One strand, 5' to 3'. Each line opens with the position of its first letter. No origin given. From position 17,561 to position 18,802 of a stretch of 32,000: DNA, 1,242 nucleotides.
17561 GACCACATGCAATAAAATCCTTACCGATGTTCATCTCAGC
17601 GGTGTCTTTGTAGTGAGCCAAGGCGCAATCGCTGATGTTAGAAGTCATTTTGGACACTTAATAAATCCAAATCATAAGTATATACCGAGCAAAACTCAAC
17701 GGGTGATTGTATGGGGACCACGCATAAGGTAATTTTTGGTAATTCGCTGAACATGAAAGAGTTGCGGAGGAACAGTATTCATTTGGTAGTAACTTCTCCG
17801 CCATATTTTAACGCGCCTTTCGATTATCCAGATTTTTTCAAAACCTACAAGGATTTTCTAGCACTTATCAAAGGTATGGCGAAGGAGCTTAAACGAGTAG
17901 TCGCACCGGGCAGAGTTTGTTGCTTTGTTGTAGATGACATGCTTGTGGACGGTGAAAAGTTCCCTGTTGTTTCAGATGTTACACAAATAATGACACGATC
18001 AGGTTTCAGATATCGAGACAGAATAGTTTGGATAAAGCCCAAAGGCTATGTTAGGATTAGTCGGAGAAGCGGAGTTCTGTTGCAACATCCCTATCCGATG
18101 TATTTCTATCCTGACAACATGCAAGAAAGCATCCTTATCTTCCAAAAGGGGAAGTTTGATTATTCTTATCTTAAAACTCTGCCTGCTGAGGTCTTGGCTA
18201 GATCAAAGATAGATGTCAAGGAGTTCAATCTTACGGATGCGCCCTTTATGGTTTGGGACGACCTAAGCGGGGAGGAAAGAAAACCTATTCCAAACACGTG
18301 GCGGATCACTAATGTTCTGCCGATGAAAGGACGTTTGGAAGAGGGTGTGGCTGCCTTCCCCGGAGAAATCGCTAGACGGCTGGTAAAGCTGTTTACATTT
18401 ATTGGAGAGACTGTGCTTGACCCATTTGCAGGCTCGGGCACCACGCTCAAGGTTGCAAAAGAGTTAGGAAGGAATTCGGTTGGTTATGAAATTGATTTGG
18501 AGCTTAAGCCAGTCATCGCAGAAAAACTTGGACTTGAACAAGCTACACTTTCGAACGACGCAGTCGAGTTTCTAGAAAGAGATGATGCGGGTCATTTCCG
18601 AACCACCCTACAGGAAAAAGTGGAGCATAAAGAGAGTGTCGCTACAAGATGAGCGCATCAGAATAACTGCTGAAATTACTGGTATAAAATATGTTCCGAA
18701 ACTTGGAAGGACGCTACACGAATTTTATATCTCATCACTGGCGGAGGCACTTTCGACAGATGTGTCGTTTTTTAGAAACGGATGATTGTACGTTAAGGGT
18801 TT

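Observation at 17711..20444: Orphan DNA amino-methyltransferase convergent with a short BrxL-like AAA+ ATPase across tRNA-Val: minimal BREX-related or novel pairing?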

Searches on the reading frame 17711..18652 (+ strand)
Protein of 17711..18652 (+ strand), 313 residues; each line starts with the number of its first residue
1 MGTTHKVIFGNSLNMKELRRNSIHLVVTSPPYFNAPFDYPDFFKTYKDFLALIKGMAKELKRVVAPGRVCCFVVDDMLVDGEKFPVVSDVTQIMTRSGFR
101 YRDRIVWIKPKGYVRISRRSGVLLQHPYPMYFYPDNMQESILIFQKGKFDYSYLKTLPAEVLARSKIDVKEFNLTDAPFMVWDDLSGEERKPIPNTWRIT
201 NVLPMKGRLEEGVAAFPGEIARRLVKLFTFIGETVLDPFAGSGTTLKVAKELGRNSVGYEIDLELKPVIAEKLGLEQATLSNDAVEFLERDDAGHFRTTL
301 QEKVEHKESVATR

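Call 4: search_protein_families(library=pfam, proteins=[window:17711-18652:+], max_evalue=0.01)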
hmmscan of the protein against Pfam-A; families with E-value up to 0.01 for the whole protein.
window:17711-18652:+ (313 aa): 2 families
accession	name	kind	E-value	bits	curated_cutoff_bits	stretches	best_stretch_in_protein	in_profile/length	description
PF01555.25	N6_N4_Mtase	-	1.2e-39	137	26.7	1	23-269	1-219/221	DNA methylase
PF01170.24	UPF0020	-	0.00072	19.7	22.3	0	214-246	10-43/197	RMKL-like, methyltransferase domain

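Call 5: search_protein_families(library=ncbifam, proteins=[window:17711-18652:+], max_evalue=0.01)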
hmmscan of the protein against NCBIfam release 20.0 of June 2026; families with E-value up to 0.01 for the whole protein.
window:17711-18652:+ (313 aa): 5 families
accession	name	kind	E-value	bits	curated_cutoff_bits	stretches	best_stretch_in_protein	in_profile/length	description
NF008572.0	PRK11524.1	equivalog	3.2e-13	49.5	292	1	4-265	14-248/294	adenine-specific DNA-methyltransferase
NF050803.1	DnaMtaseCcrMCaul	equivalog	1.1e-08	34.4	830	1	219-274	193-248/350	adenine-specific DNA-methyltransferase CcrM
TIGR01177.1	TIGR01177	hypoth_equivalog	8.1e-07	28.7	316.55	0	219-265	169-216/330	TIGR01177 family methyltransferase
NF010253.0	PRK13699.1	subfamily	1.3e-06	28.3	244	1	220-262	152-194/226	DNA methyltransferase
NF040721.1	Trm14_Arch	equivalog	0.0087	15.2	280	0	216-247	175-207/370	tRNA (guanine(6)-N2)-methyltransferase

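Call 6: search_protein_families(library=padloc, proteins=[window:17711-18652:+], max_evalue=0.01)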
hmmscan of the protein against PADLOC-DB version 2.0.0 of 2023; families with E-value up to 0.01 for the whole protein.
window:17711-18652:+ (313 aa): 61 families (the best 25 are shown)
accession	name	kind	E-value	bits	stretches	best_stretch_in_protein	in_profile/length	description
PDLC03353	MTase_II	-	1.5e-65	219.3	1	4-279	9-256/260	Type II methyltransferase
PDLC03350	MTase_II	-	3.3e-44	149.6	1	4-287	56-308/312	Type II methyltransferase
PDLC03259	MTase_II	-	5.6e-38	128.9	2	212-292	194-275/423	Type II methyltransferase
PDLC03283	MTase_II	-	3.3e-31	106.8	2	44-286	60-283/352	Type II methyltransferase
PDLC03246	MTase_II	-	4.6e-27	93.1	1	14-269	123-362/376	Type II methyltransferase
PDLC03276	MTase_II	-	5.1e-25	86.6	1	11-257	151-384/404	Type II methyltransferase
PDLC03371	MTase_II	-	2.5e-24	84.2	1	86-277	99-256/260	Type II methyltransferase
PDLC03299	MTase_II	-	2.4e-20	71.2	1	4-268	14-252/296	Type II methyltransferase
PDLC03387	MTase_II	-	1.6e-18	64.9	1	15-274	23-276/289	Type II methyltransferase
PDLC03260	MTase_II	-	3.2e-18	63.8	2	208-262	242-296/349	Type II methyltransferase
PDLC03351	MTase_II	-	2.4e-16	57.9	2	216-266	131-181/348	Type II methyltransferase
PDLC03265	MTase_II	-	1.3e-15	55.7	2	10-112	30-127/333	Type II methyltransferase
PDLC03230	MTase_II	-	2.5e-14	51.4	1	6-267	37-276/360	Type II methyltransferase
PDLC03363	MTase_II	-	2.5e-14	51.3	1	214-283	59-128/294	Type II methyltransferase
PDLC03321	MTase_II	-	1.4e-13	48.6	1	208-273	178-242/245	Type II methyltransferase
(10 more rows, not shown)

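Call 35: find_homologous_proteins(query=window:17711-18652:+, max_evalue=1e-10)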
Query window:17711-18652:+ (313 aa): 6286 proteins with E <= 1e-10 among 8000 candidates; the best 120 are listed.
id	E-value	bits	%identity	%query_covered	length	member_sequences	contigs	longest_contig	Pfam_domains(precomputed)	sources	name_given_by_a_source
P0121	8.3e-173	592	82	100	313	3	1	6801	PF01555.25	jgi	jgi:DNA modification methylase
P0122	1.1e-172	591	83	100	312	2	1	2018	PF01555.25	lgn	-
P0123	7.1e-172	589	82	100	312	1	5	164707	PF01555.25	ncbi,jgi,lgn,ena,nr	ncbi:MAG: site-specific DNA-methyltransferase [Thaumarchaeota archaeon]|nr:site-specific DNA-methylt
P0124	2.2e-170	584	81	100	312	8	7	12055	PF01555.25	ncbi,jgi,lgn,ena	ncbi:MAG TPA: site-specific DNA-methyltransferase [Nitrososphaerales archaeon]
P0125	6.8e-168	576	80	100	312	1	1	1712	PF01555.25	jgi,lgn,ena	-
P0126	6.4e-167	572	78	100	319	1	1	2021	PF01555.25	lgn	-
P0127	2.5e-166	570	80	100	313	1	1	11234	PF01555.25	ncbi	-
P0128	3.5e-166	570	80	99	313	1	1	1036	PF01555.25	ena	-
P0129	2.2e-165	567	81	99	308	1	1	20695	PF01555.25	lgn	-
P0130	5.7e-165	566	78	99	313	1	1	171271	PF01170.25,PF01555.25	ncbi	-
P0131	5.4e-163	559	78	100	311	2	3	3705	PF01555.25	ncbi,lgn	-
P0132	2.8e-162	557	77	99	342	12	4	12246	PF01555.25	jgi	jgi:DNA modification methylase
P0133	7.2e-162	556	77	100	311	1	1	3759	PF01555.25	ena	-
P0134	8.8e-162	555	77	99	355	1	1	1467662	PF01555.25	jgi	jgi:DNA modification methylase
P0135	1.0e-161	555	77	100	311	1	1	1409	PF01555.25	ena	-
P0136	1.3e-161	555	77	100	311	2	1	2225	PF01555.25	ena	-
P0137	1.4e-161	555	77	100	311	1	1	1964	PF01555.25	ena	-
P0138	4.7e-161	553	77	100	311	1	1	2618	PF01555.25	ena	-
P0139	6.7e-161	553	77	100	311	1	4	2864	PF01555.25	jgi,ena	-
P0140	5.0e-160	550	77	99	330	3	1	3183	PF01555.25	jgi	-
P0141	8.1e-160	549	78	99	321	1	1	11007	PF01555.25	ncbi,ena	-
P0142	3.5e-158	544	77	95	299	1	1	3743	PF01555.25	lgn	-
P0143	4.9e-158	543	80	95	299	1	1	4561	PF01555.25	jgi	-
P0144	1.1e-156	539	78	97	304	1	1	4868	PF01555.25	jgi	-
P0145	6.0e-156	536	79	96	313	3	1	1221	PF01555.25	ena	-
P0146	5.9e-155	533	74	100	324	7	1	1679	PF01555.25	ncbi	-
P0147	2.6e-153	528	73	100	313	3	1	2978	PF01555.25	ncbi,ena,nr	ncbi:MAG: site-specific DNA-methyltransferase [Thaumarchaeota archaeon]|nr:site-specific DNA-methylt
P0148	7.0e-153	526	71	100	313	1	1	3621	PF01555.25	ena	-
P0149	6.9e-152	523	72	100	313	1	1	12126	PF01555.25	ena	-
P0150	3.3e-150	517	72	99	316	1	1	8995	PF01555.25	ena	-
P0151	4.0e-150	517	77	95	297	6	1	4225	PF01555.25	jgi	-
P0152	6.6e-150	516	71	99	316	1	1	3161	PF01555.25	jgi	-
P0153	9.9e-150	516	72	94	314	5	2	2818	PF01555.25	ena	-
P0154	1.2e-149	516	71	98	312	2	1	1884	PF01555.25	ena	-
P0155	1.6e-149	515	69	100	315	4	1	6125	PF01555.25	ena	-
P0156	4.1e-149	514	70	100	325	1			PF01555.25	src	-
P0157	9.7e-147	506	73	95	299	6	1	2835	PF01555.25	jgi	jgi:DNA modification methylase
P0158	1.9e-145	502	70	100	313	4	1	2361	PF01555.25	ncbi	-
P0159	9.2e-143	493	71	95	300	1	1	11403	PF01555.25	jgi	-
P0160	1.6e-142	492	71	95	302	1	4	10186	PF01555.25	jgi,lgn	-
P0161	4.1e-139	481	68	100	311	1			PF01555.25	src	-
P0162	6.3e-137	474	71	92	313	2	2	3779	PF01555.25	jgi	-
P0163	2.6e-136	472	67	99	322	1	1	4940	PF01555.25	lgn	-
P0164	2.8e-135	468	65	100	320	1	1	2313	PF01555.25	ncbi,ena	-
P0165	7.2e-134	464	73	88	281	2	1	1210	PF01555.25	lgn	-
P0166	8.9e-134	463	65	100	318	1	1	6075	PF01555.25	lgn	-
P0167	5.7e-133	461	65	100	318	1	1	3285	PF01555.25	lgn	-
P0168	1.2e-131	457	67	99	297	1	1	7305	PF01555.25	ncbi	-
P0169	1.8e-129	449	64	99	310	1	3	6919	PF01555.25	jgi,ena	-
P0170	2.2e-129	449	65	99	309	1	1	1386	PF01555.25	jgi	-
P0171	1.0e-128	447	67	96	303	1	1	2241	PF01555.25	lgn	-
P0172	2.5e-128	446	66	100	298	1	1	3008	PF01555.25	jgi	-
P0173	3.6e-128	445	65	99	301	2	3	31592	PF01555.25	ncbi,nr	ncbi:MAG: site-specific DNA-methyltransferase [Candidatus Freyarchaeota archaeon]|nr:site-specific D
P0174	4.2e-128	445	65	100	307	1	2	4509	PF01555.25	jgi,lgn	-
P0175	9.7e-128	444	65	100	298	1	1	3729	PF01555.25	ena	-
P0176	1.1e-127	444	62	100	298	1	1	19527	PF01555.25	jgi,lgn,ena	-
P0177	2.5e-127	442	63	100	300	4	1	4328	PF01555.25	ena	-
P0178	5.7e-127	441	63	99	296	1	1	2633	PF01555.25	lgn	-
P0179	3.6e-126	439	64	100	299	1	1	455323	PF01555.25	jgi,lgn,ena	-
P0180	7.4e-126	437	63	100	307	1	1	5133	PF01555.25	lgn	-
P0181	7.8e-126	437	63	100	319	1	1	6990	PF01555.25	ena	-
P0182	3.2e-125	435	63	100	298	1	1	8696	PF01555.25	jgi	jgi:DNA modification methylase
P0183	3.4e-125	435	63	100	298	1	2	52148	PF01555.25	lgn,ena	-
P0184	4.0e-125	435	65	100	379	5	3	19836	PF01555.25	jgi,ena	-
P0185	4.5e-125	435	63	100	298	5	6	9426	PF01555.25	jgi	-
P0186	5.2e-125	435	65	99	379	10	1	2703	PF01555.25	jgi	jgi:DNA modification methylase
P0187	6.9e-125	434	64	100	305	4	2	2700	PF01555.25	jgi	jgi:DNA modification methylase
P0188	7.8e-125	434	63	99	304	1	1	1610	PF01555.25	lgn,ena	-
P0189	8.4e-125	434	64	100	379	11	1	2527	PF01555.25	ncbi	ncbi:MAG: DNA-methyltransferase [Candidatus Bathycorpusculaceae bacterium]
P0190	8.9e-125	434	64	100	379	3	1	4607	PF01555.25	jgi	jgi:DNA modification methylase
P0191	9.7e-125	434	63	100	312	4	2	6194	PF01555.25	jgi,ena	-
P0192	1.9e-124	433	63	99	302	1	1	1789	PF01555.25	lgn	-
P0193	1.9e-124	433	62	100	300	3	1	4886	PF01555.25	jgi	-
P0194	3.4e-124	432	65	95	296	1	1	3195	PF01555.25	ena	-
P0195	3.6e-124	432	62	99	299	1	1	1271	PF01555.25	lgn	-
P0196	4.0e-124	432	63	100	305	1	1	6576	PF01555.25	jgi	jgi:DNA modification methylase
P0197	4.5e-124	432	64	100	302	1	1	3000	PF01555.25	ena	-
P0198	5.7e-124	431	63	100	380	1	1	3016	PF01555.25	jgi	jgi:DNA modification methylase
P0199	8.1e-124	431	63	100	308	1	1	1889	PF01555.25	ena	-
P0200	8.2e-124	431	63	100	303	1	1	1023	PF01555.25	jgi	jgi:DNA modification methylase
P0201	1.4e-123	430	61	99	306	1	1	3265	PF01555.25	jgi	jgi:DNA modification methylase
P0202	1.5e-123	430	63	100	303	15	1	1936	PF01555.25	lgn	-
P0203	1.7e-123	430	62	100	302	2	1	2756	PF01555.25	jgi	jgi:DNA modification methylase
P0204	2.4e-123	429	62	100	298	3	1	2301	PF01555.25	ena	-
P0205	3.4e-123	429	63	100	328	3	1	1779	PF01555.25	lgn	-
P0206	3.7e-123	429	63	99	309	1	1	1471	PF01555.25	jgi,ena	-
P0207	3.9e-123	429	63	99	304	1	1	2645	PF01555.25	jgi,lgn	-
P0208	5.6e-123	428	63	99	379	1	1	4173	PF01555.25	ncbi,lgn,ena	ncbi:MAG: DNA-methyltransferase [Candidatus Bathyarchaeales archaeon]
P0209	6.1e-123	428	61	100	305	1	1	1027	PF01555.25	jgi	jgi:DNA modification methylase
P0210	1.1e-122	427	63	100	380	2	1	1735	PF01555.25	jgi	-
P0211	2.2e-122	426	63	99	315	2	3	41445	PF01555.25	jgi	jgi:DNA modification methylase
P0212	2.6e-122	426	62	100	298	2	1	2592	PF01555.25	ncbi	ncbi:MAG: DNA-methyltransferase [Promethearchaeota archaeon]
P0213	3.0e-122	426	63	100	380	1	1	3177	PF01555.25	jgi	jgi:DNA modification methylase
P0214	3.5e-122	425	62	100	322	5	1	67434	PF01555.25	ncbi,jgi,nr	ncbi:MAG: site-specific DNA-methyltransferase [Thaumarchaeota archaeon]|nr:site-specific DNA-methylt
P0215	4.7e-122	425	62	100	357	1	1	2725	PF01555.25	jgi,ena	-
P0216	4.8e-122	425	65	96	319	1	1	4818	PF01555.25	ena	-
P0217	5.2e-122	425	63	99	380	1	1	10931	PF01555.25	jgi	-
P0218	6.4e-122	425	62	100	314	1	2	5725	PF01555.25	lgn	-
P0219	6.5e-122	425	62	100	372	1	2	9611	PF01555.25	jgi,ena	-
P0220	6.7e-122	424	62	99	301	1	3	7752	PF01555.25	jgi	jgi:DNA modification methylase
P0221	7.6e-122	424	63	100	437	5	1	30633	PF01555.25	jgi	-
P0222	9.4e-122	424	61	100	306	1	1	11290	PF01555.25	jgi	-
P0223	9.7e-122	424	62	100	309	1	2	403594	PF01555.25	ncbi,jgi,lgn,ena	jgi:DNA modification methylase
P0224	1.1e-121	424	62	99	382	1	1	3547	PF01555.25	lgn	-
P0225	1.4e-121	423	62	99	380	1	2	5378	PF01555.25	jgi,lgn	jgi:DNA modification methylase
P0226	1.5e-121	423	64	99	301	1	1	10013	PF01555.25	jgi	-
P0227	2.0e-121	423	60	100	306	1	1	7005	PF01555.25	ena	-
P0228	3.2e-121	422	62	99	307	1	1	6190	PF01555.25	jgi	jgi:modification methylase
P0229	3.2e-121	422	62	100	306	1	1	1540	PF01555.25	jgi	-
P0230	3.3e-121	422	62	100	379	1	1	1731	PF01555.25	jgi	-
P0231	3.6e-121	422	62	99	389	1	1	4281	PF01555.25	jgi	-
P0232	5.0e-121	422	63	99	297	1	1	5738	PF01555.25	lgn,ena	-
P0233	8.2e-121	421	62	99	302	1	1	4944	PF01555.25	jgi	-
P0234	8.3e-121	421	62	99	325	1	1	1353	PF01555.25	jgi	jgi:DNA modification methylase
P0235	9.1e-121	421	65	95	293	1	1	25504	PF01555.25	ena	-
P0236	1.4e-120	420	61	99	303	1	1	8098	PF01555.25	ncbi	ncbi:MAG: site-specific DNA-methyltransferase [Candidatus Korarchaeota archaeon]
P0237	1.5e-120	420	62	100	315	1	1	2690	PF01555.25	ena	-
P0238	1.7e-120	420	61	99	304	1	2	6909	PF01555.25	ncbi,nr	ncbi:MAG: site-specific DNA-methyltransferase [Crenarchaeota archaeon]|nr:site-specific DNA-methyltr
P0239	1.7e-120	420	61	99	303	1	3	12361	PF01555.25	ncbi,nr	ncbi:MAG: site-specific DNA-methyltransferase [Crenarchaeota archaeon]|nr:site-specific DNA-methyltr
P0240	1.7e-120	420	61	99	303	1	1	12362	PF01555.25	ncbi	ncbi:MAG: site-specific DNA-methyltransferase [Candidatus Korarchaeota archaeon]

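Call 36: find_encoding_contigs(protein=P0123, flank=6000, max_places=4)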
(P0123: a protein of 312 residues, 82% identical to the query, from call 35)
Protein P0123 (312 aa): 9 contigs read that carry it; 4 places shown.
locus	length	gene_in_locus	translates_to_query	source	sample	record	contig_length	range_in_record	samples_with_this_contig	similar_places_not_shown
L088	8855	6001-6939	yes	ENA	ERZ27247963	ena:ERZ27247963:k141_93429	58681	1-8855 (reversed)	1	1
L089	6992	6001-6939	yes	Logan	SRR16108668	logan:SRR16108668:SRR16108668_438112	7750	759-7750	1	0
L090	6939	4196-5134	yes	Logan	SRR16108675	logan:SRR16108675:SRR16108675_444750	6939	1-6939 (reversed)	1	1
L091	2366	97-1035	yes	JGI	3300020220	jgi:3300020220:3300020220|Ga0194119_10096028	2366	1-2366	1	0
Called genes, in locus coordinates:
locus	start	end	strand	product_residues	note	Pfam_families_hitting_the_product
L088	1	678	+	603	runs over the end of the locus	-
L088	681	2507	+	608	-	PF01935:DUF87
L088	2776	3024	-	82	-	-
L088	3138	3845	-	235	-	-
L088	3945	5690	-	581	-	PF04851:ResIII (weak), PF06733:DEAD_2 (weak), PF13307:Helicase_C_2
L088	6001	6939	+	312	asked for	PF01555:N6_N4_Mtase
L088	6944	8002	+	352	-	-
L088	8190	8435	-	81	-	-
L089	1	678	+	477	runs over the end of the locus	?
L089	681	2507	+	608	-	PF01935:DUF87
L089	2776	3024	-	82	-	-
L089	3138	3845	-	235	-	-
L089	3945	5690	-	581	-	PF04851:ResIII (weak), PF06733:DEAD_2 (weak), PF13307:Helicase_C_2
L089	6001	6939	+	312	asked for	PF01555:N6_N4_Mtase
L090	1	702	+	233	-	?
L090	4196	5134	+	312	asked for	PF01555:N6_N4_Mtase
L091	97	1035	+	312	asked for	PF01555:N6_N4_Mtase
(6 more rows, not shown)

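Call 37: find_encoding_contigs(protein=P0134, flank=6000, max_places=2)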
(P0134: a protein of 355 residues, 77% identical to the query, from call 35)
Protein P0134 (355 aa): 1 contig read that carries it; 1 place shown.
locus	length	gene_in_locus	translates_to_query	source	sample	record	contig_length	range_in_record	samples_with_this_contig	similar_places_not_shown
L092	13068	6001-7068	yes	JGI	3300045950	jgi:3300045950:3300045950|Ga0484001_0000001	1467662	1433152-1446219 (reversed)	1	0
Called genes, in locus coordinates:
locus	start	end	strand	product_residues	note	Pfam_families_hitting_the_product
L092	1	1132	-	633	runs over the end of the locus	PF02934:GatB_N, PF02938:GAD (faint), PF02637:GatB_Yqey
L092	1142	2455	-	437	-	PF18195:GatD_N, PF00710:Asparaginase, PF17763:Asparaginase_C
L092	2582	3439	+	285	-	PF00581:Rhodanese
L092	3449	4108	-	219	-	PF01597:GCV_H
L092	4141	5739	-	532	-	PF23613:ELP3_N, PF04055:Radical_SAM, PF16199:Radical_SAM_C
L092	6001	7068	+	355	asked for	PF01555:N6_N4_Mtase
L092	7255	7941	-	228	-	PF00175:NAD_binding_1, PF10418:DHODB_Fe-S_bind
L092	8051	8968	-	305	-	PF01180:DHO_dh, PF01207:Dus (faint)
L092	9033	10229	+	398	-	PF01798:Nop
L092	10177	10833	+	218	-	PF01269:Fibrillarin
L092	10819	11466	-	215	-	PF01351:RNase_HII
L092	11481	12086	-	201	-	PF03266:NTPase_1, PF10649:DUF2478 (weak)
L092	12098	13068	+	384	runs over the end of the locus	PF02005:TRM, PF13847:Methyltransf_31 (weak)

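Call 38: find_encoding_contigs(protein=P0130, flank=6000, max_places=2)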
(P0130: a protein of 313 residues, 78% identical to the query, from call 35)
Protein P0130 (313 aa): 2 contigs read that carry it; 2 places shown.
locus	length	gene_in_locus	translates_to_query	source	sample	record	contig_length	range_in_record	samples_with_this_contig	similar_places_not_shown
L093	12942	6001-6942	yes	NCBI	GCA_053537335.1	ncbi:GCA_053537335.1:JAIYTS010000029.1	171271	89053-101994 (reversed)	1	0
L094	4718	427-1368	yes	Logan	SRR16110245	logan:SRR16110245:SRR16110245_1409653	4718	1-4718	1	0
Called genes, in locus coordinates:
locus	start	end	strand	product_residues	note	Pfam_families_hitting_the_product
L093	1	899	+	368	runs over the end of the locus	PF24034:DUF7343 (faint)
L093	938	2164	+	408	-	-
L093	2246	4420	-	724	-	PF01011:PQQ, PF13360:PQQ_2 (faint), PF01011:PQQ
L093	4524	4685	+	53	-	-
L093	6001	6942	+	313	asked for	PF01170:UPF0020 (faint), PF01555:N6_N4_Mtase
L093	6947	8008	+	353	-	-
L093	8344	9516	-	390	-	-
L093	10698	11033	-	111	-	-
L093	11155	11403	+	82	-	-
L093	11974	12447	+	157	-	-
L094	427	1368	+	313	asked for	PF01170:UPF0020 (faint), PF01555:N6_N4_Mtase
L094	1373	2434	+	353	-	-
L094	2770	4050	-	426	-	-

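Call 40: search_protein_families(library=padloc, proteins=[L088:6944-8002:+], max_evalue=0.001)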
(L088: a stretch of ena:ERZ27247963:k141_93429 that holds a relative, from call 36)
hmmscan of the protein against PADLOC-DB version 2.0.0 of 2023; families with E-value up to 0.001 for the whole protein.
L088:6944-8002:+ (352 aa): 2 families
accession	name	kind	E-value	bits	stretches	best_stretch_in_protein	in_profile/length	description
PDLC03572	REase_II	-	3.5e-101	336.8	1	1-351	6-357/371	Type II restriction enzyme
PDLC03474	REase_II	-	8.9e-07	27.4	1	251-342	3-95/129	Type II restriction enzyme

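Call 41: search_solved_structures(query=L088:6944-8002:+, max_evalue=1)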
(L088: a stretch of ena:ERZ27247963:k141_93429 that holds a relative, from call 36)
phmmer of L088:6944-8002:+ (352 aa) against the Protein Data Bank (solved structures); distinct sequences matched with E-value up to 1: 0.

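Call 42: search_solved_structures(query=window:17711-18652:+, max_evalue=0.001)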
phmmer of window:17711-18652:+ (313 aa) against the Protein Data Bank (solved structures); distinct sequences matched with E-value up to 0.001: 10.
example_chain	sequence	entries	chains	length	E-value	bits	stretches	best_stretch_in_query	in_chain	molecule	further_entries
2zie_A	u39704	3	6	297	2.1e-21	79.6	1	18-272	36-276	Putative modification methylase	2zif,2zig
1nw8_A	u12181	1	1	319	1.5e-10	44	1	192-262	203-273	MODIFICATION METHYLASE RSRI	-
1eg2_A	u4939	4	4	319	3.1e-09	39.6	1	192-262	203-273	MODIFICATION METHYLASE RSRI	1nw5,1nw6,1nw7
8s9m_A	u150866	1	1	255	5.6e-09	38.8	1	211-275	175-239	DNA cytosine-N4 methyltransferase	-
8s9n_A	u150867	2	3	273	9.7e-09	38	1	211-275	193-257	DNA cytosine-N4 methyltransferase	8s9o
1g60_A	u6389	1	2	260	1.7e-07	33.9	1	213-264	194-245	Adenine-specific Methyltransferase MboIIA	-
9c3u_A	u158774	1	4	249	5.2e-05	25.7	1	211-265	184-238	Methyltransferase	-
8urk_A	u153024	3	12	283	6e-05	25.5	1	212-268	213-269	Methyltransferase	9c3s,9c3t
5hek_A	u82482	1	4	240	0.00011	24.7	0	221-273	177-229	Adenine specific DNA methyltransferase (DpnA)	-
5hfj_A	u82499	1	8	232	0.00012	24.6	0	221-268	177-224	Adenine specific DNA methyltransferase (DpnA)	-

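Call 51: search_protein_families(library=ncbifam, proteins=[L088:6944-8002:+], max_evalue=0.001)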
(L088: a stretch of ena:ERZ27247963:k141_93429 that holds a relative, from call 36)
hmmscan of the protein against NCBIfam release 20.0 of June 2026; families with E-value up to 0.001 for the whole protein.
L088:6944-8002:+ (352 aa): 0 families

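Call 62: find_related_loci(query=window:17711-18652:+, collection=viral_contigs, flank=5000)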
Query window:17711-18652:+ (313 aa) in viral_contigs; peptide patterns used: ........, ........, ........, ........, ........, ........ (x = any residue, [..] = any of these).
3 stretches matched a pattern, but none encodes a relative of the query by tblastn (E <= 1e-3).
